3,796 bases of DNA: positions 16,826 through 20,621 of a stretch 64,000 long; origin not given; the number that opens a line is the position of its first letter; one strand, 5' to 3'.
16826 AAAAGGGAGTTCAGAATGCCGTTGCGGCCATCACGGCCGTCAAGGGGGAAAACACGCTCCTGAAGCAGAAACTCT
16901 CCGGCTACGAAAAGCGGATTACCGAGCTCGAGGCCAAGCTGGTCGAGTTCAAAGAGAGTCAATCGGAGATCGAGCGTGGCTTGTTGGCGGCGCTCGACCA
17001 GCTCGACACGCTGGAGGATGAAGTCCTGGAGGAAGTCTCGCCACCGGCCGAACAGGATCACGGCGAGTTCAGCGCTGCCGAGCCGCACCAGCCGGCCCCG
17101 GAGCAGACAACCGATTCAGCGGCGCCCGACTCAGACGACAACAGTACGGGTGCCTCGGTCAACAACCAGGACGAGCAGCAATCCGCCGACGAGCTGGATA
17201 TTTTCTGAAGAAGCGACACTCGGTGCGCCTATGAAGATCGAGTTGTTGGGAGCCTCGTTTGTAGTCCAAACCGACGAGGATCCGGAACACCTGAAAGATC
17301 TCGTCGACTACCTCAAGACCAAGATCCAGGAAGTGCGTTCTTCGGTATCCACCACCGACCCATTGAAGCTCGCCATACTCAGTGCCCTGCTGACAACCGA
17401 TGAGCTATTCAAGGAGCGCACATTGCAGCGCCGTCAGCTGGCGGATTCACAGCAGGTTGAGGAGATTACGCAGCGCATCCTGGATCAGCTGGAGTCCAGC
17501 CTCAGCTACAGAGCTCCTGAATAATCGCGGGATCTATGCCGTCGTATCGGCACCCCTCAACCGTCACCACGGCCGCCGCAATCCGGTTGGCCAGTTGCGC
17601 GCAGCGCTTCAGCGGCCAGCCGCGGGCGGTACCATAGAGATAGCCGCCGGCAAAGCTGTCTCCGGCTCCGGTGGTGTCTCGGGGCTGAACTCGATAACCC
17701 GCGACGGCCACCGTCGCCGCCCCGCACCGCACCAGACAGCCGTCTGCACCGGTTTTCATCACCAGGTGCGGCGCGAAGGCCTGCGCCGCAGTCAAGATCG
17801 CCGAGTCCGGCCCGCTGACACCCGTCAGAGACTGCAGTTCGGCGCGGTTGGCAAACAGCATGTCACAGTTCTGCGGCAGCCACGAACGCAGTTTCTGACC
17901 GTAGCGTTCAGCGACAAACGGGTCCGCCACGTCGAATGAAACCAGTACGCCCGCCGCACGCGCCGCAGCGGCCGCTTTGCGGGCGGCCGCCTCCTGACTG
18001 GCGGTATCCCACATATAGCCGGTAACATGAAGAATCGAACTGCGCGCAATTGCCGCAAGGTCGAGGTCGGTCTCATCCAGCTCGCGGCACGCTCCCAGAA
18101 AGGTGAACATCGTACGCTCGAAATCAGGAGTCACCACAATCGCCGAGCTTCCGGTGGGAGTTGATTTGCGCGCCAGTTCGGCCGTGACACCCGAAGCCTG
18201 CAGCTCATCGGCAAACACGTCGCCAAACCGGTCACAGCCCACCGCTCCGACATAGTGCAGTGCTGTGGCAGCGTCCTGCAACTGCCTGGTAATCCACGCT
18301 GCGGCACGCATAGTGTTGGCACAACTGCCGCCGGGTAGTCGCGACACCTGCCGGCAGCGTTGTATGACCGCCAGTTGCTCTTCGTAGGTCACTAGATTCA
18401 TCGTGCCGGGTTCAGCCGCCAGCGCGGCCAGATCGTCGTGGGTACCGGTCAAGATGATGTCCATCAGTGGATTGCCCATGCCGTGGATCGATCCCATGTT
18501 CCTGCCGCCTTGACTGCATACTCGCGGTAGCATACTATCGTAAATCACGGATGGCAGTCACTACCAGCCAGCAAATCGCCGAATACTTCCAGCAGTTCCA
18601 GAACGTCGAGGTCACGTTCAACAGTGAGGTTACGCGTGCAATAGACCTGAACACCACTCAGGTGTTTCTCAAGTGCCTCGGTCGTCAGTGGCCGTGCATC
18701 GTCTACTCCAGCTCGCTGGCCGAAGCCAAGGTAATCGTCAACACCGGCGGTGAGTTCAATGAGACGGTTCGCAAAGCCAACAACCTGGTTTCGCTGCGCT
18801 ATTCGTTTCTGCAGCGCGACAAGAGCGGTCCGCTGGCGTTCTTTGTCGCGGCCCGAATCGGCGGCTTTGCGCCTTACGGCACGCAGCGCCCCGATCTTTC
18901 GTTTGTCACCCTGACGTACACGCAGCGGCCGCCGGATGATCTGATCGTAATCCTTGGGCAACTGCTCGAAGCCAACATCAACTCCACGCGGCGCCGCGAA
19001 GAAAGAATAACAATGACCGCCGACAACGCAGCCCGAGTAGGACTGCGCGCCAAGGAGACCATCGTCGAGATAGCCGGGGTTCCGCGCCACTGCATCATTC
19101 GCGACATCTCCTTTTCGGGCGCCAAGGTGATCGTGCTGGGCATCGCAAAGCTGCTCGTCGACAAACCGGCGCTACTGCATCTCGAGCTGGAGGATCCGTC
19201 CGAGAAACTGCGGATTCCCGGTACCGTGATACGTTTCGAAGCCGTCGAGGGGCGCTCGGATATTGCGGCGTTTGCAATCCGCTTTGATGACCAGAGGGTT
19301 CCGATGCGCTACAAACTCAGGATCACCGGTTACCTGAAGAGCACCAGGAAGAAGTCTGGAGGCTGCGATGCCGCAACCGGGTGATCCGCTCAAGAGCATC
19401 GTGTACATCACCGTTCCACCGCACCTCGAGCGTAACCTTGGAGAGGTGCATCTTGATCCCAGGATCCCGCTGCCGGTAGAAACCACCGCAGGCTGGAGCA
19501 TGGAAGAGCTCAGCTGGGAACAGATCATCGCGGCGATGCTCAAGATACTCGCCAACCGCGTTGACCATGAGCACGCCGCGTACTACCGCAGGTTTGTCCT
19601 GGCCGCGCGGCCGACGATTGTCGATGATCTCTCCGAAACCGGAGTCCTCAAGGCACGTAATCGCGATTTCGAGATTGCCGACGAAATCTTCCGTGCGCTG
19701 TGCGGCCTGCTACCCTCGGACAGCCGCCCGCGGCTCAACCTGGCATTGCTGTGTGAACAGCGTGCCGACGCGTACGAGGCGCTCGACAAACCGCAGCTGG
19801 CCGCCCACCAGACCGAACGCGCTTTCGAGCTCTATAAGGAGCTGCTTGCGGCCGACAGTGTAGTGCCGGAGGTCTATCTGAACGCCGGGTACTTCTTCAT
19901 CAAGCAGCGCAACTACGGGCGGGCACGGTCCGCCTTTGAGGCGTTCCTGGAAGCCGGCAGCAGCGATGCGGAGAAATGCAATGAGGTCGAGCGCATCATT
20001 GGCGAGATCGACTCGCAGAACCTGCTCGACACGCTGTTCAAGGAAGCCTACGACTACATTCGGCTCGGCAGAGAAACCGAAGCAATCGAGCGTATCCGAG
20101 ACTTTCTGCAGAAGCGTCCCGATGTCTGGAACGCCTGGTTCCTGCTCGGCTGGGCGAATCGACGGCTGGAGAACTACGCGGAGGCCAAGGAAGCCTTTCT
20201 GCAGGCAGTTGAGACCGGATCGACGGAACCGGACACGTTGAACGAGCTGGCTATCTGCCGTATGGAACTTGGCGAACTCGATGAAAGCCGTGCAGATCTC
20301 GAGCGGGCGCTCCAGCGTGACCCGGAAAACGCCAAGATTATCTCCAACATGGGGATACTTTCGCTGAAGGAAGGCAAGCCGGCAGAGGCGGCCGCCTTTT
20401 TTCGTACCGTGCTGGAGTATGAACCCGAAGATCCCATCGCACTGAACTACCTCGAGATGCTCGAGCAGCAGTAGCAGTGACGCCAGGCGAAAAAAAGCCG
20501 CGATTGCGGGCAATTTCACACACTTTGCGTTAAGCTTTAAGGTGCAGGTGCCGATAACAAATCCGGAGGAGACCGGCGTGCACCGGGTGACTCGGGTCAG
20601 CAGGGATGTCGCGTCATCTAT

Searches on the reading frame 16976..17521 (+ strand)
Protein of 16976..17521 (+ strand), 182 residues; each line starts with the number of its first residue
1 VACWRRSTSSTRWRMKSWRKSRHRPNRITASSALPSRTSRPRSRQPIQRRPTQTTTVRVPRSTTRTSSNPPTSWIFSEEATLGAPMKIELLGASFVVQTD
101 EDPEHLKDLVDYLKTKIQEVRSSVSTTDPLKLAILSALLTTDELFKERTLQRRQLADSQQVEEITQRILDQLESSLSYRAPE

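Call 14: search_protein_families(library=pfam, proteins=[window:16976-17521:+], max_evalue=0.01)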
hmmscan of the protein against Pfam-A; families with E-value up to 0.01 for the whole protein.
window:16976-17521:+ (182 aa): 1 family
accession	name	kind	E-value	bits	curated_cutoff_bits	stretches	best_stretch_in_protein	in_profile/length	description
PF05164.18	ZapA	-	2.1e-13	50.8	23.8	1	87-168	2-88/88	Cell division protein ZapA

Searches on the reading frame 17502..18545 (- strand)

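Call 61: search_protein_families(library=pfam, proteins=[window:17502-18545:-], max_evalue=0.001)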
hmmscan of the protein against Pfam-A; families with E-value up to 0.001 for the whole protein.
window:17502-18545:- (347 aa): 1 family
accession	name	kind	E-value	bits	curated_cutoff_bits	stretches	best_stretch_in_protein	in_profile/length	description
PF00294.29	PfkB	-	5.3e-51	174.2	25.8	1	51-334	14-297/302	pfkB family carbohydrate kinase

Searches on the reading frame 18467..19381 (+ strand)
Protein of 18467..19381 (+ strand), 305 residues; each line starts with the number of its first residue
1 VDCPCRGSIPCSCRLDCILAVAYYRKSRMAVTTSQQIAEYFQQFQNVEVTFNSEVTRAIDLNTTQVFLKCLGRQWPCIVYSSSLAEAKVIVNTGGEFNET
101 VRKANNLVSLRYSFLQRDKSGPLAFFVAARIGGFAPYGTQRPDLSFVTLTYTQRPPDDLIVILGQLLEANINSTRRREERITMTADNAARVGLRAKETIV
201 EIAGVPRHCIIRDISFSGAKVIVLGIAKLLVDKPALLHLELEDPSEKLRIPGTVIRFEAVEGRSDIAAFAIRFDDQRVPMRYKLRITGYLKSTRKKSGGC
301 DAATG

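Call 61: search_protein_families(library=pfam, proteins=[window:18467-19381:+], max_evalue=0.001)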
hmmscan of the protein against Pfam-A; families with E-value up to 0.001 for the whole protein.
window:18467-19381:+ (305 aa): 2 families
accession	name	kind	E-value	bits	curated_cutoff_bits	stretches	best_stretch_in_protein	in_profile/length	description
PF20424.3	PilZN3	-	3.2e-58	196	27.4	2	35-170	1-135/135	PilZN3 domain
PF07238.19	PilZ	-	5.4e-09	36.8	22.5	1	175-280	2-92/102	PilZ domain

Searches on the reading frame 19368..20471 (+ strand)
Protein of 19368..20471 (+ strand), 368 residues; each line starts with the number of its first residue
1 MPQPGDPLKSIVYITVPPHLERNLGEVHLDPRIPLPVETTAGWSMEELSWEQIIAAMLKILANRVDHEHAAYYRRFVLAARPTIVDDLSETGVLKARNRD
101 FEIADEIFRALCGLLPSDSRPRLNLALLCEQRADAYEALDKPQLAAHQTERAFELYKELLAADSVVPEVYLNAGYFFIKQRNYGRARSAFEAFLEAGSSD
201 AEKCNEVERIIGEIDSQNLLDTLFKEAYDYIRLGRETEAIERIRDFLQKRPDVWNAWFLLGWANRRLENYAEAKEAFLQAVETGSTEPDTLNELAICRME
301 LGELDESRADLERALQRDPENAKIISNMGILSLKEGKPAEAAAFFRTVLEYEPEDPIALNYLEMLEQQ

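Call 14: search_protein_families(library=pfam, proteins=[window:19368-20471:+], max_evalue=0.01)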
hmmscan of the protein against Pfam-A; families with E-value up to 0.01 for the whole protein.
window:19368-20471:+ (368 aa): 20 families
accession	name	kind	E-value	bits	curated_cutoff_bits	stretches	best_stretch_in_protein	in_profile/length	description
PF07719.23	TPR_2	-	3e-25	86.6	27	3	289-321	2-34/34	Tetratricopeptide repeat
PF13432.12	TPR_16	-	5.4e-20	71.9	32.7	3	225-287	2-64/65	Tetratricopeptide repeat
PF13181.12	TPR_8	-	7.5e-18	63.6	25.7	1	256-282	3-29/34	Tetratricopeptide repeat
PF00515.34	TPR_1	-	2.5e-16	59.2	27.8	2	289-321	2-34/34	Tetratricopeptide repeat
PF13428.12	TPR_14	-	7.3e-16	57.5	23.5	1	254-295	1-42/44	Tetratricopeptide repeat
PF13431.12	TPR_17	-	8.3e-16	57.3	24.4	0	312-341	3-32/34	Tetratricopeptide repeat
PF14559.12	TPR_19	-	1.9e-15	57.4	25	2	299-356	2-59/68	Tetratricopeptide repeat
PF13174.12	TPR_6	-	2.9e-13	50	26.3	0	256-282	2-28/33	Tetratricopeptide repeat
PF23914.1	TPR_CcmH_CycH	-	5.6e-13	49.5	42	1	243-355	39-154/158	Cytochrome c-type biogenesis protein H TPR domain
PF13424.12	TPR_12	-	1.1e-12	48.4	30.1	1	290-350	5-73/77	Tetratricopeptide repeat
PF13371.12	TPR_9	-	1.2e-11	44.9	35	1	287-322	28-63/73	Tetratricopeptide repeat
PF13414.12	TPR_11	-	3.3e-09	36.7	26.8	1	299-331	5-37/42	TPR repeat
PF04733.20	Coatomer_E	-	1.4e-07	31.7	21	1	268-343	181-256/290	Coatomer epsilon subunit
PF16918.11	PknG_TPR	-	7.2e-06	25.5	27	0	95-135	138-178/340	Protein kinase G tetratricopeptide repeat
PF14853.12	Fis1_TPR_C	-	1.8e-05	25.3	25.3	0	257-276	4-23/53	Fis1 C-terminal tetratricopeptide repeat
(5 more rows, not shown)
